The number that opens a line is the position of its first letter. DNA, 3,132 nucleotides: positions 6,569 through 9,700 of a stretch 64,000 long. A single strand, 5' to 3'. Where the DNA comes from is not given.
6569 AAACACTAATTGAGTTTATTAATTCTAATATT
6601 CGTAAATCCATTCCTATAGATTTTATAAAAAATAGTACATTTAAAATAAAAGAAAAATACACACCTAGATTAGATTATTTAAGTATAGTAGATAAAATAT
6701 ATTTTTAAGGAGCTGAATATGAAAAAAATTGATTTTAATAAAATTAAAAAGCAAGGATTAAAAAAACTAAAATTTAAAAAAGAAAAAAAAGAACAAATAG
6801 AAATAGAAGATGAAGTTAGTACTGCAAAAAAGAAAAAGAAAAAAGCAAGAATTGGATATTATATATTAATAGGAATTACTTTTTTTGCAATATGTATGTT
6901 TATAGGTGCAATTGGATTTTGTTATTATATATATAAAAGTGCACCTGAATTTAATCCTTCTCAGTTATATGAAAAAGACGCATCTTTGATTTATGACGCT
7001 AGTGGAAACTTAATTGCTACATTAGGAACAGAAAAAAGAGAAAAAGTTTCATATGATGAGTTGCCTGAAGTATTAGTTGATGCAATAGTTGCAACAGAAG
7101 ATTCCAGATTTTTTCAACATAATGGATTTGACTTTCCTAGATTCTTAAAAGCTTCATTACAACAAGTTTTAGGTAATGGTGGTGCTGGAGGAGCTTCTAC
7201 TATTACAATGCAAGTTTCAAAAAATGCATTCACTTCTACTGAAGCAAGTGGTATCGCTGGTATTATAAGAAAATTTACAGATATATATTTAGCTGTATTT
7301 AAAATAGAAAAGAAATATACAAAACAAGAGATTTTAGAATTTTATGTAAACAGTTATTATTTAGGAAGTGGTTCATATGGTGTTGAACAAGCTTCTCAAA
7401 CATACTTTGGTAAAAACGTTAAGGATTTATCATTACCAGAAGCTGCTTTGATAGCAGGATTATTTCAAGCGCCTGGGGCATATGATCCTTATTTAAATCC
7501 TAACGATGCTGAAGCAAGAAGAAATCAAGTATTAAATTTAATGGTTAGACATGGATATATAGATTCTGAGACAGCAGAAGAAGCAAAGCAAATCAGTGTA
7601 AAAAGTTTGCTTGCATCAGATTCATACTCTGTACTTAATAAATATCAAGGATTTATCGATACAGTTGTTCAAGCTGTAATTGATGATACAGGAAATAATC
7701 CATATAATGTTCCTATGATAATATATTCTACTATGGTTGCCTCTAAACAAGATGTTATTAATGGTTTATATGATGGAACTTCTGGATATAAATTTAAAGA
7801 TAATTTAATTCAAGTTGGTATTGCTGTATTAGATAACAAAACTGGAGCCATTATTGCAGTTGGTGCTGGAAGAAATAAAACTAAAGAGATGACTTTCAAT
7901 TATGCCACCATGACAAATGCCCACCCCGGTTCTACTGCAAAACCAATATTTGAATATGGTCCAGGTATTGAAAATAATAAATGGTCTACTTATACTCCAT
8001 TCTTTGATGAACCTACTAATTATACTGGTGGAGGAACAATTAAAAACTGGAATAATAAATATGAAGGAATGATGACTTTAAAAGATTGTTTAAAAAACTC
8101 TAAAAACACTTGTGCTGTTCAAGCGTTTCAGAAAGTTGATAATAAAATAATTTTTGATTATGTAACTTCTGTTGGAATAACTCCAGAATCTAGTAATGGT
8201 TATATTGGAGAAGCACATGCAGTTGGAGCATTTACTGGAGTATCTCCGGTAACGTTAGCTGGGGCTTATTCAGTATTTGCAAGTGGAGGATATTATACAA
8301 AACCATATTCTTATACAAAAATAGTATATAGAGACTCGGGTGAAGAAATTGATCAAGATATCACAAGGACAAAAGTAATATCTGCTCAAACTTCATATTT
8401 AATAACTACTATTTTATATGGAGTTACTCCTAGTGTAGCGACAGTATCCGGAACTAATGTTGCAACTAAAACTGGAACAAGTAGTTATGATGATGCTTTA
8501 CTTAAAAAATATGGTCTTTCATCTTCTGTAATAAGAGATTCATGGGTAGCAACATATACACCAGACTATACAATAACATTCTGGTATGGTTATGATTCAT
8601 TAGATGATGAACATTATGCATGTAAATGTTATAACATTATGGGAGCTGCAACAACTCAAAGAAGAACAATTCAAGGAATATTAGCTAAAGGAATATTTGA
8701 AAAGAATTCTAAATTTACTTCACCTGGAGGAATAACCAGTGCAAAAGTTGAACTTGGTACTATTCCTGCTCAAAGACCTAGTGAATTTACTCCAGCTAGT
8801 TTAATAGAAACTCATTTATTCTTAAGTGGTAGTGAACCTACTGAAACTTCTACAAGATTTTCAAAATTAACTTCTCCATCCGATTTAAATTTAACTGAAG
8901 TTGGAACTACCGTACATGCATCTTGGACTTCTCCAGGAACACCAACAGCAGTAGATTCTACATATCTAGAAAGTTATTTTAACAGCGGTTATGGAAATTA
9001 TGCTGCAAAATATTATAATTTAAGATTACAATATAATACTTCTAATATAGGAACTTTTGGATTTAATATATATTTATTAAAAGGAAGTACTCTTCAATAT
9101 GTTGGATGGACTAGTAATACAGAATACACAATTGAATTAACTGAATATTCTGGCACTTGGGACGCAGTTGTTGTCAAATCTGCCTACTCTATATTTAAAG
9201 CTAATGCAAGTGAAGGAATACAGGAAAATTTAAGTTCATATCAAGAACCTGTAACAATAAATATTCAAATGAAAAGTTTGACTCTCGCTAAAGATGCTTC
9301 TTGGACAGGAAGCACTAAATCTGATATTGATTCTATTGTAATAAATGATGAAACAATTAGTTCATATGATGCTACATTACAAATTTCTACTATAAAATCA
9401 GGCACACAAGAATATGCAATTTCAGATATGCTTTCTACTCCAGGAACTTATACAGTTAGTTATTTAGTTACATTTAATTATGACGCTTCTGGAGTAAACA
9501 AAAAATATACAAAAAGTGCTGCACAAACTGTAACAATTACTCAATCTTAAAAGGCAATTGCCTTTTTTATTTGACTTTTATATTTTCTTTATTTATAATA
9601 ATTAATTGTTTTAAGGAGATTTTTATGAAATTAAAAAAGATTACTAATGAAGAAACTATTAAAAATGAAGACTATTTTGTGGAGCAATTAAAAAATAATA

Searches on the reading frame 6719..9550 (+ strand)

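Call 20: search_protein_families(library=pfam, proteins=[window:6719-9550:+], max_evalue=0.00001)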
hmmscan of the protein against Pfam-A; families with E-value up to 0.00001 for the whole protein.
window:6719-9550:+ (943 aa): 2 families
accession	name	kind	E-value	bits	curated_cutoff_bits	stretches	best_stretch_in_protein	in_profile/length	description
PF00912.28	Transgly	-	6.7e-57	192.2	27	1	96-275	2-177/178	Transglycosylase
PF00905.27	Transpeptidase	-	2.4e-33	116.1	22.1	1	368-632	3-282/299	Penicillin binding protein transpeptidase domain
